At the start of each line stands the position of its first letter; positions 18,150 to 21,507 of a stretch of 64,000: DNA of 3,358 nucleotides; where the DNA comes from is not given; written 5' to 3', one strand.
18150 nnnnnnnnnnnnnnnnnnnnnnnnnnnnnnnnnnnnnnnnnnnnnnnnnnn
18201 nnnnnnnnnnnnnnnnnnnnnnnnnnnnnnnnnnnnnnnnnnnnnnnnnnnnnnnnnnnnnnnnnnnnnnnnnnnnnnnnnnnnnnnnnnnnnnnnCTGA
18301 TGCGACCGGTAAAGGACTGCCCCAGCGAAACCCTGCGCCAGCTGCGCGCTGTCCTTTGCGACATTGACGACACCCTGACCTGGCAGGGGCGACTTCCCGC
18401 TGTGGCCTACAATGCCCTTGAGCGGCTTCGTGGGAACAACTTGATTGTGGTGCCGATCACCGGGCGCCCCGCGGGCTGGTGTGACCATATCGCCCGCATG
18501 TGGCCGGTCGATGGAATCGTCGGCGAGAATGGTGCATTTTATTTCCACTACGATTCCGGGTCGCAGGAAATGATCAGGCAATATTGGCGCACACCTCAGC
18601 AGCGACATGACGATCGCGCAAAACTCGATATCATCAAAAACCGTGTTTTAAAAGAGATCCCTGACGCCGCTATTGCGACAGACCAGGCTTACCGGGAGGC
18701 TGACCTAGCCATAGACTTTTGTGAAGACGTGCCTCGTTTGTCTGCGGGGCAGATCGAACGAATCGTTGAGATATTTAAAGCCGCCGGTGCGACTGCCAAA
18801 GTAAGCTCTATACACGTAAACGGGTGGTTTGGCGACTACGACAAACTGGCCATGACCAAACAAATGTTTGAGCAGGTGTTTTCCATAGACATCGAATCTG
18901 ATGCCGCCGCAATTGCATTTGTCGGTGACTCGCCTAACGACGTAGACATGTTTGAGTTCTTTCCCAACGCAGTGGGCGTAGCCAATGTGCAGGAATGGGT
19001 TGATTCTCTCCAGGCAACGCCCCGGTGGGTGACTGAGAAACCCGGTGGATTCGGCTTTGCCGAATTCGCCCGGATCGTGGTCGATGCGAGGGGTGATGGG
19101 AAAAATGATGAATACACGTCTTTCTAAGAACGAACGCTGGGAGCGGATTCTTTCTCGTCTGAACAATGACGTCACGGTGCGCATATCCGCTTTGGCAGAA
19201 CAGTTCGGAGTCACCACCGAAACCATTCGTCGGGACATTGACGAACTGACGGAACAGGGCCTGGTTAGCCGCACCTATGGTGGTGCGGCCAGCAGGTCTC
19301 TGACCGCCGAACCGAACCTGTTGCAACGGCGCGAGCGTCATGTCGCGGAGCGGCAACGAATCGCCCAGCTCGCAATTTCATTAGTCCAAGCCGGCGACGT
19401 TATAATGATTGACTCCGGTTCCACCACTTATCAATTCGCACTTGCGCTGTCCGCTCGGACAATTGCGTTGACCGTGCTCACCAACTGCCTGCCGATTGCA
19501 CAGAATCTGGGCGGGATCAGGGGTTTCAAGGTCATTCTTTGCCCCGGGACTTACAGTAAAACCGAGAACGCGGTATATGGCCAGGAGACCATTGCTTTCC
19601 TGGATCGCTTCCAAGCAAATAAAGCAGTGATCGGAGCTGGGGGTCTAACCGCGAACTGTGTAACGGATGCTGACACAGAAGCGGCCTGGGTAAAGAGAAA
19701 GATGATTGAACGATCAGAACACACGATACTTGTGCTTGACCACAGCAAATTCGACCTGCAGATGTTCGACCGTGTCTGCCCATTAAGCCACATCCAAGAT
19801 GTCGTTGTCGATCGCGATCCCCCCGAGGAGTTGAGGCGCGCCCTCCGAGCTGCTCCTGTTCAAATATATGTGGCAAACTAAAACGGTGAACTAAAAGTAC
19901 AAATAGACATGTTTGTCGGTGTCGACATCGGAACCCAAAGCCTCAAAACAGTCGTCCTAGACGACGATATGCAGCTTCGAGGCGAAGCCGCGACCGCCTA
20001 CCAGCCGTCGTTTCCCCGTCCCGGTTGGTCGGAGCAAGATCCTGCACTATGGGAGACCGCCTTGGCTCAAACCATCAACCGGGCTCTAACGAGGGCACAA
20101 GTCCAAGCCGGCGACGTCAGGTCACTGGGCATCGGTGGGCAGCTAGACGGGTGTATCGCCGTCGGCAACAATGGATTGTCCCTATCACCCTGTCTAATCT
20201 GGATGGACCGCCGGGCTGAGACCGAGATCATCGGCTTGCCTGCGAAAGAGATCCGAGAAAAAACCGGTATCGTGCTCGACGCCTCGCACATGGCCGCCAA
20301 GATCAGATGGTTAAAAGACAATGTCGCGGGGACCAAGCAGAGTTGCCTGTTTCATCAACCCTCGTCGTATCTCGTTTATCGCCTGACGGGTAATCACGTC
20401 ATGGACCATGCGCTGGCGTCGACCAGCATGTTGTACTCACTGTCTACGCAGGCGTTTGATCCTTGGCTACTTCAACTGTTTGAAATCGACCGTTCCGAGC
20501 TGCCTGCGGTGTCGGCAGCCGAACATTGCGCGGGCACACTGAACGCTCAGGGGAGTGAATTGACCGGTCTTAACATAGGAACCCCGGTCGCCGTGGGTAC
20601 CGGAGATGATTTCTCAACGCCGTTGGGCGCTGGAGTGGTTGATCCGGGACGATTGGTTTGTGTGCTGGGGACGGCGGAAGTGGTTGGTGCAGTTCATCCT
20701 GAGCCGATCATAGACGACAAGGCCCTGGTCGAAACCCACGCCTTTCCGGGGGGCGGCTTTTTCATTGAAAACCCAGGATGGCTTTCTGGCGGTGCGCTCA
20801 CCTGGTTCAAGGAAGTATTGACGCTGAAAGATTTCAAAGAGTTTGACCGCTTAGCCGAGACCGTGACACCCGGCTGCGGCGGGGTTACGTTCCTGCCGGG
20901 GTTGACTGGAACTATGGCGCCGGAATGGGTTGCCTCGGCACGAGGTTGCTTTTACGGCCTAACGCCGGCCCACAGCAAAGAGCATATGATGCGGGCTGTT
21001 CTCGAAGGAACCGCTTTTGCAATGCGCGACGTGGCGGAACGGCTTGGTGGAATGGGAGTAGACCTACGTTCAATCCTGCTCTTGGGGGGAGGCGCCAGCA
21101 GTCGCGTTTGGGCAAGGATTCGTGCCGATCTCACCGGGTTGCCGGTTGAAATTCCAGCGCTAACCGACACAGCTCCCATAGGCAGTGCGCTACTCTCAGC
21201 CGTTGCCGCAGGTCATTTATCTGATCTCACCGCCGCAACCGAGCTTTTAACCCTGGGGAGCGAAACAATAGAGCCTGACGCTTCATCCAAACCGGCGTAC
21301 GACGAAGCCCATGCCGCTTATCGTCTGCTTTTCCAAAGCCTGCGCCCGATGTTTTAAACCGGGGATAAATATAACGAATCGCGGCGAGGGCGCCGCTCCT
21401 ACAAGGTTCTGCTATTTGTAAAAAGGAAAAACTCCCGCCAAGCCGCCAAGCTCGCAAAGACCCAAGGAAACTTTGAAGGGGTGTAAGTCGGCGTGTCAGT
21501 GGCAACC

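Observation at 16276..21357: Glycerol-phosphate-themed operon carrying an AraM-like sn-glycerol-1-phosphate dehydrogenase homologue next to a Ugp-like importer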

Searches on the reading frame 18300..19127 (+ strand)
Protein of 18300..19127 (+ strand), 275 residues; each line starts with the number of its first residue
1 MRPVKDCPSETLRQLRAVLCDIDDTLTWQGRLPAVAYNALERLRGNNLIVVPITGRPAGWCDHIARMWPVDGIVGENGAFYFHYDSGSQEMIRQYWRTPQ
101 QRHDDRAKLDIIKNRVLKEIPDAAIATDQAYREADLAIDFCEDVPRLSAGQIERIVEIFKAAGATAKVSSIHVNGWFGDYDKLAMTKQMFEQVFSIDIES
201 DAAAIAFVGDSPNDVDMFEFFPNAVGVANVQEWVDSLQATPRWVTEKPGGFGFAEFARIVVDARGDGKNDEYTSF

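Call 3: search_protein_families(library=pfam, proteins=[window:18300-19127:+])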
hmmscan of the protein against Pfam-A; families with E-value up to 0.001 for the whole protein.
window:18300-19127:+ (275 aa): 2 families
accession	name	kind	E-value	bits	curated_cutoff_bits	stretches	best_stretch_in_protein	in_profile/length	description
PF08282.18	Hydrolase_3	-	2.1e-10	41.2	20.9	1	18-85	1-68/255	haloacid dehalogenase-like hydrolase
PF00702.32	Hydrolase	-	0.00042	21.2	26.4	0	16-218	2-187/191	haloacid dehalogenase-like hydrolase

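Call 4: search_protein_families(library=ncbifam, proteins=[window:18300-19127:+])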
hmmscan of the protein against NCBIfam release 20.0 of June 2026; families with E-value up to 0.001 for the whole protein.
window:18300-19127:+ (275 aa): 7 families
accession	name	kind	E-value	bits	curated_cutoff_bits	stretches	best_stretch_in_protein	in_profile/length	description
TIGR01484.1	HAD-SF-IIB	subfamily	6e-19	69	41.8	1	18-227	2-221/221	HAD-IIB family hydrolase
NF002245.0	PRK01158.1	equivalog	2.4e-12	46.7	198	1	15-260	3-228/233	phosphoglycolate phosphatase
TIGR01487.1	Pglycolate_arch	equivalog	3.9e-10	39.9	122.75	1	16-256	2-214/215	phosphoglycolate phosphatase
NF045966.1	YcsE_rel_Pase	equivalog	2e-09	37.3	220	0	16-92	3-80/265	YcsE-related riboflavin metabolism phosphatase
TIGR00099.1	Cof-subfamily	subfamily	9.7e-09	35.2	137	1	18-89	2-73/256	Cof-type HAD-IIB family hydrolase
TIGR01482.1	SPP-subfamily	subfamily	1.5e-08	34.5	107.15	1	202-252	165-212/225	sucrose-phosphate phosphatase subfamily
TIGR01486.1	HAD-SF-IIB-MPGP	subfamily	3.6e-06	26.5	164.75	0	205-255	198-251/257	mannosyl-3-phosphoglycerate phosphatase family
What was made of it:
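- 18300..19127 (+): 275-aa HAD-IIB phosphatase, the most conserved partner of the dehydrogenase. TIGR01484 scores 69 bits against a cut-off of 41.8 (call 4).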

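Call 32: search_solved_structures(query=window:18300-19127:+, max_evalue=0.001)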
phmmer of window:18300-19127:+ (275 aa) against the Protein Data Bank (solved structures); distinct sequences matched with E-value up to 0.001: 1.
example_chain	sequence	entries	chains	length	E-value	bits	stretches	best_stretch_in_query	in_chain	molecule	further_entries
2pq0_A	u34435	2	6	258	4.5e-05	26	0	17-82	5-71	Hypothetical conserved protein GK1056 | Hypothetical conserved protein, GK1056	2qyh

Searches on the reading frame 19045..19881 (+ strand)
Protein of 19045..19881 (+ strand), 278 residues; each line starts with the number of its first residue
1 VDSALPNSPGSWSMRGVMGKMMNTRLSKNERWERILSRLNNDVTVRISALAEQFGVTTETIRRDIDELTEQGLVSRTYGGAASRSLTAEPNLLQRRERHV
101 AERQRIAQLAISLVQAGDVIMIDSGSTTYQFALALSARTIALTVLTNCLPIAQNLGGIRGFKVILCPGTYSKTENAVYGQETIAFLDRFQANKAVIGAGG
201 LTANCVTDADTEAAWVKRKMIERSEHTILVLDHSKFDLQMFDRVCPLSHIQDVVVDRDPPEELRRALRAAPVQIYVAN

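Call 3: search_protein_families(library=pfam, proteins=[window:19045-19881:+])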
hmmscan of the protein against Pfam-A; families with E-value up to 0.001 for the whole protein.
window:19045-19881:+ (278 aa): 7 families
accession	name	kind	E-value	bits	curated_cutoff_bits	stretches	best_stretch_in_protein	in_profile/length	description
PF00455.28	DeoRC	-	1.2e-43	149.3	31.8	1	99-257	2-160/160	DeoR C terminal sensor domain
PF08220.18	HTH_DeoR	-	2.8e-17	62.7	21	1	31-84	1-54/57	DeoR-like helix-turn-helix domain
PF08279.18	HTH_11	-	4.6e-09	36.4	25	1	31-72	1-43/55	HTH domain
PF00392.27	GntR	-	2.2e-05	24.5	27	1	46-80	26-60/64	Bacterial regulatory proteins, gntR family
PF13545.12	HTH_Crp_2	-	0.00021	21.6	27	0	46-76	24-55/70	Crp-like helix-turn-helix domain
PF01047.28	MarR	-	0.00036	20.8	24.6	1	34-77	7-50/59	MarR family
PF25213.1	HVO_A0261_N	-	0.00048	20.4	35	1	33-79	14-59/86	HVO_A0261 N-terminal domain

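Call 4: search_protein_families(library=ncbifam, proteins=[window:19045-19881:+])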
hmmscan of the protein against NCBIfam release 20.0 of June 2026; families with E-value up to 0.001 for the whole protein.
window:19045-19881:+ (278 aa): 13 families
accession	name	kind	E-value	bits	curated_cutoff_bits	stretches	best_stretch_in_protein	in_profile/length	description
NF040755.1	AgaR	equivalog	2.1e-43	148.3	260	1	28-275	4-254/256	transcriptional repressor AgaR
NF041397.1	TranRegGlpR_Halo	equivalog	2.7e-43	148.4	300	1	29-275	4-250/253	HTH-type transcriptional regulator GlpR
NF007316.0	PRK09802.1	equivalog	4.1e-39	134.4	351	1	27-276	14-266/269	DeoR family transcriptional regulator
NF007753.1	PRK10434.1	equivalog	2e-37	129.1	350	1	28-276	3-252/253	glucitol operon DNA-binding transcriptional repressor SrlR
NF008154.0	PRK10906.1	equivalog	1e-33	116.7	331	1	29-274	4-249/252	DeoR/GlpR family transcriptional regulator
NF040890.1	trans_reg_YgbI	equivalog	1.2e-27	97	400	1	30-277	5-252/253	DNA-binding transcriptional repressor YgbI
NF010034.0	PRK13509.1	equivalog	2e-27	96.2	244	1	28-276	3-250/251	HTH-type transcriptional regulator UlaR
NF007961.0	PRK10681.1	equivalog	3.9e-25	88.7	244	1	28-275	5-251/252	DNA-binding transcriptional repressor DeoR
NF007720.0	PRK10411.1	equivalog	3.4e-24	85.5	259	1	28-258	2-234/243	L-fucose operon activator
NF040887.2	trans_reg_YciT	exception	4.6e-23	82.1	450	1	29-274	2-243/246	DNA-binding transcriptional regulator YciT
TIGR01884.1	cas_HTH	subfamily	5.8e-05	22.6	60.2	1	28-76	140-188/202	CRISPR-associated CARF protein Csa3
TIGR02325.1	C_P_lyase_phnF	equivalog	0.00026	20.6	156.8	1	49-79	37-67/238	phosphonate metabolism transcriptional regulator PhnF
NF041395.1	TranRegLrpA1_Halo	equivalog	0.00061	19.8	250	1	29-75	4-50/142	HTH-type transcriptional regulator LrpA1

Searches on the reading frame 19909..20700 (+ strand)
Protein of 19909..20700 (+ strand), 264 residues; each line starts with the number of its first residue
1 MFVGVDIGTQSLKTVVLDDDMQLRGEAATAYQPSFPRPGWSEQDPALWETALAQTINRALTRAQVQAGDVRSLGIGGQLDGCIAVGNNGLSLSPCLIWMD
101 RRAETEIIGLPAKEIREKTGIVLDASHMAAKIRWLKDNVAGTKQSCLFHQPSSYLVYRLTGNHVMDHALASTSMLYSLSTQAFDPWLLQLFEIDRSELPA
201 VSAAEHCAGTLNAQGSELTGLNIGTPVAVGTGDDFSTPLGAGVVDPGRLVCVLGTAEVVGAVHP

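Call 82: search_solved_structures(query=window:19909-20700:+, max_evalue=1e-15, show_alignments=5)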
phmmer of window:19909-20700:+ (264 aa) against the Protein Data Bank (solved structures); distinct sequences matched with E-value up to 1e-15: 27.
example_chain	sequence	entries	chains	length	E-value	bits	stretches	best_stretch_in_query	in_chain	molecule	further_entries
6k78_B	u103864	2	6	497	2.2e-33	119.2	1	3-257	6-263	Glycerol kinase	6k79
2zf5_O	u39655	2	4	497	2.2e-33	119.2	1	3-257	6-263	Glycerol kinase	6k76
6k78_A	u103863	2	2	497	5.6e-33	117.9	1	3-257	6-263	Glycerol kinase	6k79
5vm1_A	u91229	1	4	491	3.7e-27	98.8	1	1-261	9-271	Xylulokinase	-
2itm_A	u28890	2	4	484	2e-26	96.4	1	1-262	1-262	Xylulose kinase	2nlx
4e1j_A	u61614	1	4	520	2e-26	96.4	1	3-255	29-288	Glycerol kinase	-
1bu6_O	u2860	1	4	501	4.2e-25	92.1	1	3-221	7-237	PROTEIN (GLYCEROL KINASE)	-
3ezw_A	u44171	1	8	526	1.4e-24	90.4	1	3-227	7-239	Glycerol kinase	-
1bo5_O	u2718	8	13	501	2.1e-24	89.8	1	3-221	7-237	PROTEIN (GLYCEROL KINASE) | GLYCEROL KINASE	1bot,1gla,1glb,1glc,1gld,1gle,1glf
1bwf_Y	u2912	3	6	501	4.6e-24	88.7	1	3-221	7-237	GLYCEROL KINASE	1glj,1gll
2dpn_A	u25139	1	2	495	1e-23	87.5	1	4-256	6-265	Glycerol kinase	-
6ude_A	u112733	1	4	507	1.4e-23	87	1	3-255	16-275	Glycerol kinase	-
3h45_X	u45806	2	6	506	8.6e-22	81.2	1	3-256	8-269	Glycerol kinase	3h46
1xup_O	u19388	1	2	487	2.1e-21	79.9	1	3-254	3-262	Glycerol kinase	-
3d7e_O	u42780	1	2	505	2.2e-21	79.9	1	3-255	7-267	Glycerol kinase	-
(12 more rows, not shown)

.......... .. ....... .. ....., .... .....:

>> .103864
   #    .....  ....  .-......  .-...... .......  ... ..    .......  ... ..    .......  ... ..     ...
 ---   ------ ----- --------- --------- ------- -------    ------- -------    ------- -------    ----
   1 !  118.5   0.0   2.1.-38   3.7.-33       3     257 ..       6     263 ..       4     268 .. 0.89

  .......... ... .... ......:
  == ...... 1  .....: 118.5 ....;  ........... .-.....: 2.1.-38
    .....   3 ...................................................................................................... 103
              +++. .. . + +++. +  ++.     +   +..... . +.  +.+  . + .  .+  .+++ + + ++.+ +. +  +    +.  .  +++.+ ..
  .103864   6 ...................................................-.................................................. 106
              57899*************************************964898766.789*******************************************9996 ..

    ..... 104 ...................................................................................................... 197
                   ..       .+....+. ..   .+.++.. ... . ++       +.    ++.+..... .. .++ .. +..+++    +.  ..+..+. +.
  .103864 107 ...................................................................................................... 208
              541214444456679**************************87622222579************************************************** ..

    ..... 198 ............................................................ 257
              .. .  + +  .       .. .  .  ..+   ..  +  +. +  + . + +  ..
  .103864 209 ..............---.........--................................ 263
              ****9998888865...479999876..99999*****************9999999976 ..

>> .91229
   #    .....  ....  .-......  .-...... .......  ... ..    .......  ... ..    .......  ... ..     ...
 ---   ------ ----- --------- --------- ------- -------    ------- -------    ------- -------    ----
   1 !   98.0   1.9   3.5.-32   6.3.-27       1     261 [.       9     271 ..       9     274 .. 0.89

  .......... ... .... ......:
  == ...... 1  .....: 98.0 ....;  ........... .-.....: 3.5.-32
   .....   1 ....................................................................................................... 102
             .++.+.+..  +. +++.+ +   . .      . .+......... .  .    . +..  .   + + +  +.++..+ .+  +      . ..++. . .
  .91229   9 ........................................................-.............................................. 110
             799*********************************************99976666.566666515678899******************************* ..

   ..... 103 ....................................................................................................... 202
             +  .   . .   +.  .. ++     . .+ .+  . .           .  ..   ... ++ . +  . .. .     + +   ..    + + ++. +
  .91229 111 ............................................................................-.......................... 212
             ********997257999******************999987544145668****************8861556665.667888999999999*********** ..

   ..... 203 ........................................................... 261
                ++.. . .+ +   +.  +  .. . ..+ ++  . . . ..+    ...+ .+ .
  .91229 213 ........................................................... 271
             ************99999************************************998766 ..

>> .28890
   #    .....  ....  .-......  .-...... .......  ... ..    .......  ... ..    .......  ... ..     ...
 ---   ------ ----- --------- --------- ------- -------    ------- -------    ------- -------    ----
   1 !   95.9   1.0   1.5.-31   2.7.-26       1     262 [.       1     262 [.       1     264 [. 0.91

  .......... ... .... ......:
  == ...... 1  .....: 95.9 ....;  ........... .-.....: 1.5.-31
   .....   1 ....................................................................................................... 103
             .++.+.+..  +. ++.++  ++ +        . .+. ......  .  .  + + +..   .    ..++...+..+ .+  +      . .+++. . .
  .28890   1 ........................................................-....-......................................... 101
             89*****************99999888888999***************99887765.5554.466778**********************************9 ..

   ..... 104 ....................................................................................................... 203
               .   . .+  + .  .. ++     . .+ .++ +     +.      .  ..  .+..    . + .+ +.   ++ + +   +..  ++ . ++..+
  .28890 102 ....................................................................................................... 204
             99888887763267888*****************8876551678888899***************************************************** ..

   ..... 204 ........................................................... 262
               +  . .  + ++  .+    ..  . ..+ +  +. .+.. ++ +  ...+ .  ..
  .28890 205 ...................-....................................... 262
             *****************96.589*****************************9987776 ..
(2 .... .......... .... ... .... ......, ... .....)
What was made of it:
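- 19909..21357 (+): 482-aa FGGY carbohydrate kinase of XylB-like type. The protein has '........' where xylulokinases have 'GQMHG' and glycerol kinases have 'NQRET' (call 82).
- On FGGY kinases: glycerol kinase (GlpK) versus xylulokinase (XylB): The aligned segment reads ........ where glycerol kinases have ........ (call 82).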

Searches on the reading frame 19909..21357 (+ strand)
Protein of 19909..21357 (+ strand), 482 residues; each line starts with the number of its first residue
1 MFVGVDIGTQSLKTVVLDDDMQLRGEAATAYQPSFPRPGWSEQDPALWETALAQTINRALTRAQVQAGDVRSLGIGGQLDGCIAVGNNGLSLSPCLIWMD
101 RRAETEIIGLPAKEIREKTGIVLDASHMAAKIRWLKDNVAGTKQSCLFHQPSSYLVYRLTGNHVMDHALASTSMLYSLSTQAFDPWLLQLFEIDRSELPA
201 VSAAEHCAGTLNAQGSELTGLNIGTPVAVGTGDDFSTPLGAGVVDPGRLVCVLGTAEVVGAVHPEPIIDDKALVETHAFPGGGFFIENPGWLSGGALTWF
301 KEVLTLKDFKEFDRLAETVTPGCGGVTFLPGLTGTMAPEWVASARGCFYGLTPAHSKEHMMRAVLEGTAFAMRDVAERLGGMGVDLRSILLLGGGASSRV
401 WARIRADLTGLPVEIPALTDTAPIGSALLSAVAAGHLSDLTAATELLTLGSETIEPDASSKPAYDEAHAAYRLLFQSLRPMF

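Call 3: search_protein_families(library=pfam, proteins=[window:19909-21357:+])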
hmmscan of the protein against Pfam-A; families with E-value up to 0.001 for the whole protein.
window:19909-21357:+ (482 aa): 2 families
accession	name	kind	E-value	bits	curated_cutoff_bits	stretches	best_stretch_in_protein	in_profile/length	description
PF00370.27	FGGY_N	-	5e-52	177.4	28.8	1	1-240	1-245/245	FGGY family of carbohydrate kinases, N-terminal domain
PF02782.22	FGGY_C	-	9.6e-32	110.8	27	1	249-434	1-198/198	FGGY family of carbohydrate kinases, C-terminal domain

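Call 4: search_protein_families(library=ncbifam, proteins=[window:19909-21357:+])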
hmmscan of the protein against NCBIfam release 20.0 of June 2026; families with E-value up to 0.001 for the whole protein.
window:19909-21357:+ (482 aa): 12 families
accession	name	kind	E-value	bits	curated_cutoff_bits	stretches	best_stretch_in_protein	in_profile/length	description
TIGR01312.1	XylB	equivalog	2.2e-92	310.1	380.25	1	3-474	1-479/481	xylulokinase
TIGR01311.1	glycerol_kin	equivalog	3.1e-67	227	590.35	1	4-460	5-476/496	glycerol kinase GlpK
NF000756.0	PRK00047.1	subfamily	8.9e-60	202.4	498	1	3-448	8-466/502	glycerol kinase GlpK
NF011601.0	PRK15027.1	equivalog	8.9e-55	186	912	1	1-481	1-482/484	xylulokinase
TIGR01314.1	gntK_FGGY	equivalog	5e-54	183.7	648.55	1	2-471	2-486/505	gluconokinase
NF008187.0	PRK10939.1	equivalog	6.4e-32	110.8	528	1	3-476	7-501/521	autoinducer-2 kinase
NF003154.0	PRK04123.1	equivalog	8.5e-30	104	428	2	309-475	366-534/554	ribulokinase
TIGR01315.1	5C_CHO_kinase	subfamily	1.6e-27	96.5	408.7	2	325-472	380-528/541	FGGY family pentulose kinase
TIGR02628.1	fuculo_kin_coli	equivalog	2.9e-27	95.7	470.9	1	52-456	58-464/465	L-fuculokinase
TIGR01234.1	L-ribulokinase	equivalog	4.4e-22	78.5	583.25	2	342-476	392-528/536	ribulokinase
TIGR02627.1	rhamnulo_kin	equivalog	1.1e-14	53.9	527.95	1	47-279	44-277/454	rhamnulokinase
NF007925.0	PRK10640.1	equivalog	2e-09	36.4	639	1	51-275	55-279/489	rhamnulokinase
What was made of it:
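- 19909..21357 (+): XylB TIGR01312 scores 310 bits (cut-off 380); GlpK scores 227 bits (cut-off 590) (call 4).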

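Call 30: search_solved_structures(query=window:19909-21357:+, max_evalue=1e-20)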
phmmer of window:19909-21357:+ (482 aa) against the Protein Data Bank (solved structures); distinct sequences matched with E-value up to 1e-20: 36.
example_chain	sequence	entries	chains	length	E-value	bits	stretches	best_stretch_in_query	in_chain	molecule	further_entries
2dpn_A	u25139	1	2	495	2.5e-57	198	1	4-440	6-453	Glycerol kinase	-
6k78_B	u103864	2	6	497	2.1e-56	195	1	3-456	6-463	Glycerol kinase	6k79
6k78_A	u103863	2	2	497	5.5e-56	193.6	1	3-456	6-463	Glycerol kinase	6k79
2zf5_O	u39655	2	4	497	6.1e-56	193.4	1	3-456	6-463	Glycerol kinase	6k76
5vm1_A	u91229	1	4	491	6.6e-53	183.4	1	1-479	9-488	Xylulokinase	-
2itm_A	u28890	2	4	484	3.4e-52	181.1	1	1-481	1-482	Xylulose kinase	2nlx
6ude_A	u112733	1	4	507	8.6e-49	169.9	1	3-439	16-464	Glycerol kinase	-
1bu6_O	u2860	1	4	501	4.1e-48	167.6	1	3-445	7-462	PROTEIN (GLYCEROL KINASE)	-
3ezw_A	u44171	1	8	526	1.4e-47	165.9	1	3-445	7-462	Glycerol kinase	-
1bo5_O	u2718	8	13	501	2e-47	165.4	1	3-445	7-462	PROTEIN (GLYCEROL KINASE) | GLYCEROL KINASE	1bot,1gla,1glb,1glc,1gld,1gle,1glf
1bwf_Y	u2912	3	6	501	4.4e-47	164.3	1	3-445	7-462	GLYCEROL KINASE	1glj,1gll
3h45_X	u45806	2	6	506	2.1e-46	162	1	3-447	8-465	Glycerol kinase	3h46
1xup_O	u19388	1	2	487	6.3e-46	160.4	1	3-446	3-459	Glycerol kinase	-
3d7e_O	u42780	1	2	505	6.5e-46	160.4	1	3-447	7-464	Glycerol kinase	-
3h3n_X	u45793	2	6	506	6.6e-46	160.4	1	3-447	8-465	Glycerol kinase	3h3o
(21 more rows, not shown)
